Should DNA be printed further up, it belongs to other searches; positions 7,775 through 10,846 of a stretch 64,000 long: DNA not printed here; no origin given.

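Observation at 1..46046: Orphan hybrid assembly line predicted to make a cationic D-Ala/Dab/Arg/beta-Ala peptide-polyketide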

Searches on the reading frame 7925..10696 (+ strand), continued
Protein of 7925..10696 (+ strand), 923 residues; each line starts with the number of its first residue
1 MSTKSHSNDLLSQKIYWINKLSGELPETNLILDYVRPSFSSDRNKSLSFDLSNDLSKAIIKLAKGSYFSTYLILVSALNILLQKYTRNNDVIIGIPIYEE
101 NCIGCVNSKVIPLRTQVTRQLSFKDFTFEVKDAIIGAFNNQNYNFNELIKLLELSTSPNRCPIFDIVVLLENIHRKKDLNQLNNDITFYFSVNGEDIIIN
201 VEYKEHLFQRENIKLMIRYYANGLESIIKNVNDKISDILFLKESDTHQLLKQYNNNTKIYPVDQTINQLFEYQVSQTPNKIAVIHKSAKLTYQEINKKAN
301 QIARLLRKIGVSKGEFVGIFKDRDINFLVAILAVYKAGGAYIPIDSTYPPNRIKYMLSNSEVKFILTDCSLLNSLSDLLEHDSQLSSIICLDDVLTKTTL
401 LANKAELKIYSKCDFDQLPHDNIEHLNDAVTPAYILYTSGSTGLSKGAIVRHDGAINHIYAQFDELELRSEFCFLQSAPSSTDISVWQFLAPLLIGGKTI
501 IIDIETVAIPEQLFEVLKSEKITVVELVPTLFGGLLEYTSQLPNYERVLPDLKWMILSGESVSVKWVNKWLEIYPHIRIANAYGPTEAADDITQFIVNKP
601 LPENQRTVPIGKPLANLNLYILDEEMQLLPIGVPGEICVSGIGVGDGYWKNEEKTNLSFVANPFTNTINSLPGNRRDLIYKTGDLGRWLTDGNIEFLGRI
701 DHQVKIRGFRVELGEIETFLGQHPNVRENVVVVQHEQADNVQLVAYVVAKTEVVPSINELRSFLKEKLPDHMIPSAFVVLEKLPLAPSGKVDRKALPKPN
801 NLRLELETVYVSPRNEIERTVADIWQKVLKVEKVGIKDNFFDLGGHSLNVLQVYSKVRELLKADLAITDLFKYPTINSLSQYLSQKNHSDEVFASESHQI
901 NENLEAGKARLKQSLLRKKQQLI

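Call 41: find_homologous_proteins(query=L006:3-4790:+, max_evalue=1e-100)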
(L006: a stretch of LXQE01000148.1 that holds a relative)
Query L006:3-4790:+ (1595 aa): 7983 proteins with E <= 1e-100 among 8000 candidates; the best 120 are listed.
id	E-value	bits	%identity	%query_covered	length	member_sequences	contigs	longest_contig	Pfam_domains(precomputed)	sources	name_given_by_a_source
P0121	0.0e+0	3504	97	100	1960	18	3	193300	PF08659.17,PF22336.3,PF13489.13,PF00109.33,PF21394.4,PF22621.3,PF00550.32,PF08241.19,PF16197.12,PF00698.27,PF13847.13,PF13649.13,PF02801.29,PF08242.19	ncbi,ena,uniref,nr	ncbi:type I polyketide synthase [Nostoc sp. JL23]|uniref:type I polyketide synthase n=1 Tax=Nostoc s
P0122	0.0e+0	3306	92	100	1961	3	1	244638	PF08659.17,PF22336.3,PF13489.13,PF00109.33,PF21394.4,PF22621.3,PF00550.32,PF08241.19,PF16197.12,PF00698.27,PF13847.13,PF13649.13,PF02801.29,PF08242.19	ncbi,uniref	ncbi:MAG: beta-ketoacyl synthase N-terminal-like domain-containing protein [Nostoc sp.]|uniref:beta-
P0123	0.0e+0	3292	91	100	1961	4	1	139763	PF08659.17,PF22336.3,PF13489.13,PF00109.33,PF21394.4,PF22621.3,PF00550.32,PF13561.13,PF08241.19,PF16197.12,PF00698.27,PF13847.13,PF13649.13,PF02801.29,PF08242.19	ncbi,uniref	ncbi:beta-ketoacyl synthase N-terminal-like domain-containing protein [Nostoc sp.]|uniref:beta-ketoa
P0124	0.0e+0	3275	91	100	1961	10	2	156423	PF08659.17,PF22336.3,PF13489.13,PF00109.33,PF21394.4,PF22621.3,PF00550.32,PF13561.13,PF08241.19,PF16197.12,PF00698.27,PF13847.13,PF13649.13,PF02801.29,PF08242.19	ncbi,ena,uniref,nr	ncbi:MAG: acyltransferase domain-containing protein [Nostoc sp. JL34]|uniref:type I polyketide synth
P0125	0.0e+0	3202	89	100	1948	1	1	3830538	PF08659.17,PF22336.3,PF13489.13,PF00109.33,PF21394.4,PF22621.3,PF00550.32,PF08241.19,PF16197.12,PF00698.27,PF13847.13,PF13649.13,PF02801.29,PF08242.19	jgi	jgi:acyl transferase domain-containing protein/acyl carrier protein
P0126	0.0e+0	3202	89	100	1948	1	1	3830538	PF08659.17,PF22336.3,PF13489.13,PF00109.33,PF21394.4,PF22621.3,PF00550.32,PF08241.19,PF16197.12,PF00698.27,PF13847.13,PF13649.13,PF02801.29,PF08242.19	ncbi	ncbi:Carrier domain-containing protein [Nostoc sp. DSM 114160]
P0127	0.0e+0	3201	89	100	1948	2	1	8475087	PF08659.17,PF22336.3,PF13489.13,PF00109.33,PF21394.4,PF22621.3,PF00550.32,PF08241.19,PF16197.12,PF00698.27,PF13847.13,PF13649.13,PF02801.29,PF08242.19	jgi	jgi:acyl transferase domain-containing protein/acyl carrier protein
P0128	0.0e+0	3197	89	100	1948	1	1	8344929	PF08659.17,PF22336.3,PF13489.13,PF00109.33,PF21394.4,PF22621.3,PF00550.32,PF08241.19,PF16197.12,PF00698.27,PF13847.13,PF13649.13,PF02801.29,PF08242.19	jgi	jgi:acyl transferase domain-containing protein/acyl carrier protein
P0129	0.0e+0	3176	87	100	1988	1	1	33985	PF08659.17,PF22336.3,PF13489.13,PF00109.33,PF21394.4,PF22621.3,PF00550.32,PF08241.19,PF16197.12,PF00698.27,PF13847.13,PF13649.13,PF02801.29,PF08242.19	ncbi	-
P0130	0.0e+0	3143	87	100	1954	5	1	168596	PF08659.17,PF22336.3,PF13489.13,PF00109.33,PF21394.4,PF22621.3,PF00550.32,PF08241.19,PF16197.12,PF00698.27,PF13847.13,PF13649.13,PF02801.29,PF08242.19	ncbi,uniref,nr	ncbi:polyketide synthase [Nostoc sp. DedSLP04]|uniref:polyketide synthase n=1 Tax=Nostoc sp. DedSLP0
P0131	0.0e+0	3139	87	100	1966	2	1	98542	PF08659.17,PF22336.3,PF13489.13,PF00109.33,PF21394.4,PF22621.3,PF00550.32,PF08241.19,PF16197.12,PF00698.27,PF13847.13,PF13649.13,PF02801.29,PF08242.19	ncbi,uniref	ncbi:beta-ketoacyl synthase N-terminal-like domain-containing protein [Nostoc sp. CALU 1950]|uniref:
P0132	0.0e+0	3118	87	100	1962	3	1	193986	PF08659.17,PF22336.3,PF13489.13,PF00109.33,PF21394.4,PF22621.3,PF00550.32,PF08241.19,PF16197.12,PF00698.27,PF13847.13,PF13649.13,PF02801.29,PF08242.19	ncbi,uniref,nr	ncbi:MAG: beta-ketoacyl synthase N-terminal-like domain-containing protein [Nostoc sp. DedQUE05]|uni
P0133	0.0e+0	3117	87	100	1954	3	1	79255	PF08659.17,PF22336.3,PF13489.13,PF00109.33,PF21394.4,PF22621.3,PF00550.32,PF08241.19,PF16197.12,PF00698.27,PF13847.13,PF13649.13,PF02801.29,PF08242.19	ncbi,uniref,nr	ncbi:acyltransferase domain-containing protein [Nostoc punctiforme FACHB-252]|uniref:Acyltransferase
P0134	0.0e+0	3095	86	100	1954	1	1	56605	PF08659.17,PF22336.3,PF13489.13,PF00109.33,PF21394.4,PF22621.3,PF00550.32,PF13561.13,PF08241.19,PF16197.12,PF00698.27,PF13847.13,PF13649.13,PF02801.29,PF08242.19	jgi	-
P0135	0.0e+0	3092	85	100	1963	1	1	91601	PF08659.17,PF22336.3,PF13489.13,PF00109.33,PF21394.4,PF22621.3,PF00550.32,PF13561.13,PF08241.19,PF16197.12,PF00698.27,PF13847.13,PF13649.13,PF02801.29,PF08242.19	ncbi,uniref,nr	ncbi:acyltransferase domain-containing protein [Nostoc sp. CHAB 5784]|uniref:type I polyketide synth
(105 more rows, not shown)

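Call 42: find_encoding_contigs(protein=P0128, flank=10000, max_places=2)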
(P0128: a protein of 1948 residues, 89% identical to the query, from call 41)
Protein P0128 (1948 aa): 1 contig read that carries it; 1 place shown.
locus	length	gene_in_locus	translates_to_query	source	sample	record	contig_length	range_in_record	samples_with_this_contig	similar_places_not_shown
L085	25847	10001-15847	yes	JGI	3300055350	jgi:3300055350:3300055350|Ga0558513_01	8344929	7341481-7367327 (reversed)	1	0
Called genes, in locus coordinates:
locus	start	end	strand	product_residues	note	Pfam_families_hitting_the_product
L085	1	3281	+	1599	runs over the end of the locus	PF00109:ketoacyl-synt, PF02801:Ketoacyl-synt_C, PF16197:KAsynt_C_assoc, PF22336:RhiE-like_linker, PF22621:CurL-like_PKS_C, PF00698:Acyl_transf_1, PF21394:Beta-ketacyl_N, PF08659:KR, +3 more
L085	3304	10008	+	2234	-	PF00109:ketoacyl-synt, PF02801:Ketoacyl-synt_C, PF16197:KAsynt_C_assoc, PF22336:RhiE-like_linker, PF22621:CurL-like_PKS_C, PF00698:Acyl_transf_1, PF21394:Beta-ketacyl_N, PF08659:KR, +8 more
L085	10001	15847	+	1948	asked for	PF00109:ketoacyl-synt, PF02801:Ketoacyl-synt_C, PF16197:KAsynt_C_assoc, PF22336:RhiE-like_linker, PF22621:CurL-like_PKS_C, PF00698:Acyl_transf_1, PF13489:Methyltransf_23, PF08241:Methyltransf_11, +6 more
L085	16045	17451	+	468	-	PF22336:RhiE-like_linker, PF22621:CurL-like_PKS_C, PF00698:Acyl_transf_1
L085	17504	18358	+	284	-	PF02737:3HCDH_N, PF02826:2-Hacid_dh_C (faint), PF03446:NAD_binding_2 (weak), PF03721:UDPG_MGDP_dh_N (weak), PF00725:3HCDH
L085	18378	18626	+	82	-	PF00550:PP-binding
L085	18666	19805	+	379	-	PF02771:Acyl-CoA_dh_N, PF02770:Acyl-CoA_dh_M, PF00441:Acyl-CoA_dh_1, PF08028:Acyl-CoA_dh_2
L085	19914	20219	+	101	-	-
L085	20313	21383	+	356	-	PF00702:Hydrolase (faint)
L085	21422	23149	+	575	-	PF00668:Condensation, PF00501:AMP-binding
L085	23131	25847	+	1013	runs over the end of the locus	PF00501:AMP-binding, PF13193:AMP-binding_C, PF00550:PP-binding, PF00668:Condensation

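Call 44: find_related_loci(query=L085:3-3278:+, collection=metagenome_contigs, flank=10000)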
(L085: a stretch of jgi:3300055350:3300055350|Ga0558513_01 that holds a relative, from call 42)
Query L085:3-3278:+ (1092 aa) in metagenome_contigs; peptide patterns used: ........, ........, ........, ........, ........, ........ (x = any residue, [..] = any of these).
38 stretches matched a pattern; 9 encode a relative of the query (tblastn E <= 1e-3); 9 distinct loci.
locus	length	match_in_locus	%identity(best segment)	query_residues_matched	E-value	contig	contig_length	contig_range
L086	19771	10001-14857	57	1-1081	0e+0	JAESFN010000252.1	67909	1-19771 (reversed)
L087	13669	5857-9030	42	1-1065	0e+0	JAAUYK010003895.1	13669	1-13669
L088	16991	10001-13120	58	1-1060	0e+0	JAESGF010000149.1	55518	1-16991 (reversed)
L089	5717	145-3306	42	1-1068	0e+0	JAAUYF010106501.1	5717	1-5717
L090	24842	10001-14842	39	1-1078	0e+0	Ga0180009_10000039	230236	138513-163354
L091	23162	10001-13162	42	1-1065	0e+0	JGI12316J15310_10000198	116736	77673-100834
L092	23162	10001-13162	42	1-1065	0e+0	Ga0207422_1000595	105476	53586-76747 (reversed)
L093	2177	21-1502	46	560-1059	1e-138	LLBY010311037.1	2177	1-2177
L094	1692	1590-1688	70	252-284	2e-9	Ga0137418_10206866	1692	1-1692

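Call 45: find_homologous_proteins(query=L085:3-3278:+, max_evalue=1e-200)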
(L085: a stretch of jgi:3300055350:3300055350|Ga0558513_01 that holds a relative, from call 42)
Query L085:3-3278:+ (1092 aa): 4768 proteins with E <= 1e-200 among 8000 candidates; the best 120 are listed.
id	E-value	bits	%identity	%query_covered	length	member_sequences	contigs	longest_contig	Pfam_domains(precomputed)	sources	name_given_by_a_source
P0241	0.0e+0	2437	99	100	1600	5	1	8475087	PF08659.17,PF22336.3,PF00109.33,PF21394.4,PF22621.3,PF00550.32,PF13561.13,PF00106.32,PF02801.29,PF16197.12,PF00698.27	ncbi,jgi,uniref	ncbi:SDR family NAD(P)-dependent oxidoreductase [Nostoc sp. DSM 114167]|jgi:acyl transferase domain-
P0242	0.0e+0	2326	94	100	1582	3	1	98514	PF08659.17,PF22336.3,PF00109.33,PF21394.4,PF22621.3,PF00550.32,PF13561.13,PF00106.32,PF02801.29,PF16197.12,PF00698.27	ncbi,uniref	ncbi:MAG: SDR family oxidoreductase [Nostoc sp.]|uniref:type I polyketide synthase n=1 Tax=Nostoc sp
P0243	0.0e+0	2254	91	100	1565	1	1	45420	PF08659.17,PF22336.3,PF00109.33,PF21394.4,PF22621.3,PF00550.32,PF13561.13,PF00106.32,PF02801.29,PF16197.12,PF00698.27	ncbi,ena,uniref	ncbi:SDR family NAD(P)-dependent oxidoreductase [uncultured Nostoc sp.]|uniref:type I polyketide syn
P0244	0.0e+0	2252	91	100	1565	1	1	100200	PF08659.17,PF22336.3,PF00109.33,PF21394.4,PF22621.3,PF00550.32,PF13561.13,PF00106.32,PF02801.29,PF16197.12,PF00698.27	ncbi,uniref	ncbi:MAG: SDR family oxidoreductase [Nostoc sp.]|uniref:type I polyketide synthase n=1 Tax=Nostoc sp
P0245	0.0e+0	2250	91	100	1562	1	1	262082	PF08659.17,PF22336.3,PF00109.33,PF21394.4,PF22621.3,PF00550.32,PF13561.13,PF00106.32,PF02801.29,PF16197.12,PF00698.27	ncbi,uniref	ncbi:MAG: SDR family oxidoreductase [Nostoc sp.]|uniref:type I polyketide synthase n=1 Tax=Nostoc sp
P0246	0.0e+0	2246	91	100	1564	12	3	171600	PF08659.17,PF22336.3,PF00109.33,PF21394.4,PF22621.3,PF00550.32,PF13561.13,PF00106.32,PF02801.29,PF16197.12,PF00698.27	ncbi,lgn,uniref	ncbi:type I polyketide synthase [Nostoc sp.]|uniref:type I polyketide synthase n=1 Tax=Nostoc sp. Ta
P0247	0.0e+0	2245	91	100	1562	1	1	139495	PF08659.17,PF22336.3,PF00109.33,PF21394.4,PF22621.3,PF00550.32,PF13561.13,PF00106.32,PF02801.29,PF16197.12,PF00698.27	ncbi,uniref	ncbi:MAG: SDR family oxidoreductase [Nostoc sp.]|uniref:type I polyketide synthase n=1 Tax=Nostoc sp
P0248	0.0e+0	1953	79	100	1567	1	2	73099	PF08659.17,PF22336.3,PF00109.33,PF21394.4,PF22621.3,PF00550.32,PF13561.13,PF00106.32,PF02801.29,PF16197.12,PF00698.27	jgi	jgi:acyl transferase domain-containing protein/acyl carrier protein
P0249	0.0e+0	1906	78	100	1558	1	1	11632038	PF08659.17,PF22336.3,PF00109.33,PF21394.4,PF22621.3,PF00550.32,PF13561.13,PF00106.32,PF02801.29,PF16197.12,PF00698.27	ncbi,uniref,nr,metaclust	ncbi:beta-ketoacyl synthase [Scytonema hofmannii PCC 7110]|uniref:Phenolphthiocerol/phthiocerol poly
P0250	0.0e+0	1850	75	100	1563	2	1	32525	PF08659.17,PF22336.3,PF00109.33,PF21394.4,PF22621.3,PF00550.32,PF13561.13,PF00106.32,PF02801.29,PF16197.12,PF00698.27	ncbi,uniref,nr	ncbi:type I polyketide synthase [Nostoc favosum]|uniref:SDR family NAD(P)-dependent oxidoreductase n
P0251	0.0e+0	1847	76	100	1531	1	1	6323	PF08659.17,PF22336.3,PF00109.33,PF21394.4,PF22621.3,PF00550.32,PF13561.13,PF00106.32,PF02801.29,PF16197.12,PF00698.27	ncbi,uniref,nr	ncbi:type I polyketide synthase [Nostoc sp. CHAB 5715]|uniref:type I polyketide synthase n=1 Tax=Nos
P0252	0.0e+0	1705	70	100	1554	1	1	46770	PF08659.17,PF22336.3,PF00109.33,PF21394.4,PF22621.3,PF00550.32,PF13561.13,PF00106.32,PF02801.29,PF16197.12,PF00698.27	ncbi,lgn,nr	ncbi:MAG: SDR family oxidoreductase [Nostoc sp. LLA-1]|nr:SDR family oxidoreductase [Cyanocohniella 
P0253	0.0e+0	1680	70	100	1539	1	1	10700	PF08659.17,PF22336.3,PF00109.33,PF21394.4,PF22621.3,PF00550.32,PF13561.13,PF00106.32,PF02801.29,PF16197.12,PF00698.27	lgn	-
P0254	0.0e+0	1658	68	100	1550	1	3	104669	PF08659.17,PF22336.3,PF00109.33,PF21394.4,PF22621.3,PF00550.32,PF13561.13,PF00106.32,PF02801.29,PF16197.12,PF00698.27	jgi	jgi:acyl transferase domain-containing protein/acyl carrier protein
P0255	0.0e+0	1635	67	100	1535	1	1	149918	PF08659.17,PF22336.3,PF00109.33,PF21394.4,PF22621.3,PF00550.32,PF13561.13,PF00106.32,PF02801.29,PF16197.12,PF00698.27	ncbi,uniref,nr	ncbi:SDR family NAD(P)-dependent oxidoreductase [Tolypothrix sp. FACHB-123]|uniref:type I polyketide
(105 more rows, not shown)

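Call 46: find_encoding_contigs(protein=P0245, flank=10000, max_places=2)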
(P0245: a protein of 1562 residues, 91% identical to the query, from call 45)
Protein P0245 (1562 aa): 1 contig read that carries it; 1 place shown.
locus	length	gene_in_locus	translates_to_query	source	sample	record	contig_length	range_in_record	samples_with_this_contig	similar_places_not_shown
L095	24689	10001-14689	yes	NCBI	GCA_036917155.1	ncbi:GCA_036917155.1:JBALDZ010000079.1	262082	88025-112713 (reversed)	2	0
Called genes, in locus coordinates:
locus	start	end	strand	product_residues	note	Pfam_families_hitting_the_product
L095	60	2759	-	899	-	PF11741:AMIN, PF07715:Plug, PF00593:TonB_dep_Rec_b-barrel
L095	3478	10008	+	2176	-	PF00501:AMP-binding, PF23024:AMP-dom_DIP2-like, PF24919:Mug62 (weak), PF00550:PP-binding, PF00668:Condensation, PF00501:AMP-binding, PF05050:Methyltransf_21, PF00550:PP-binding, +2 more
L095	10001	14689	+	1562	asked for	PF00109:ketoacyl-synt, PF02801:Ketoacyl-synt_C, PF16197:KAsynt_C_assoc, PF22336:RhiE-like_linker, PF22621:CurL-like_PKS_C, PF00698:Acyl_transf_1, PF21394:Beta-ketacyl_N, PF00106:adh_short, +3 more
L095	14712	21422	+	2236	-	PF00109:ketoacyl-synt, PF02801:Ketoacyl-synt_C, PF16197:KAsynt_C_assoc, PF22336:RhiE-like_linker, PF22621:CurL-like_PKS_C, PF00698:Acyl_transf_1, PF21394:Beta-ketacyl_N, PF08659:KR, +8 more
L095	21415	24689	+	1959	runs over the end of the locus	PF00109:ketoacyl-synt, PF02801:Ketoacyl-synt_C, PF16197:KAsynt_C_assoc, PF22336:RhiE-like_linker, PF22621:CurL-like_PKS_C, PF00698:Acyl_transf_1, PF13489:Methyltransf_23, PF08241:Methyltransf_11, +6 more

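Call 50: search_protein_families(library=ncbifam, proteins=[L006:10001-11071:+, L006:8899-9861:+], max_evalue=0.00001)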
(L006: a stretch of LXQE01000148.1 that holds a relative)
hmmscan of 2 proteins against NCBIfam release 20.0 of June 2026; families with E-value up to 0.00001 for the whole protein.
L006:10001-11071:+ (356 aa): 2 families
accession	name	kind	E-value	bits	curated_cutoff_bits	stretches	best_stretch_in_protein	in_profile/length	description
TIGR01686.1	FkbH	subfamily_domain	4.9e-82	275.7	146.65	1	18-326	2-321/323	FkbH domain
TIGR01681.1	HAD-SF-IIIC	subfamily_domain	3.4e-18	66.7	35.75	1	20-127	1-129/132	HAD-IIIC family phosphatase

L006:8899-9861:+ (320 aa): 0 families
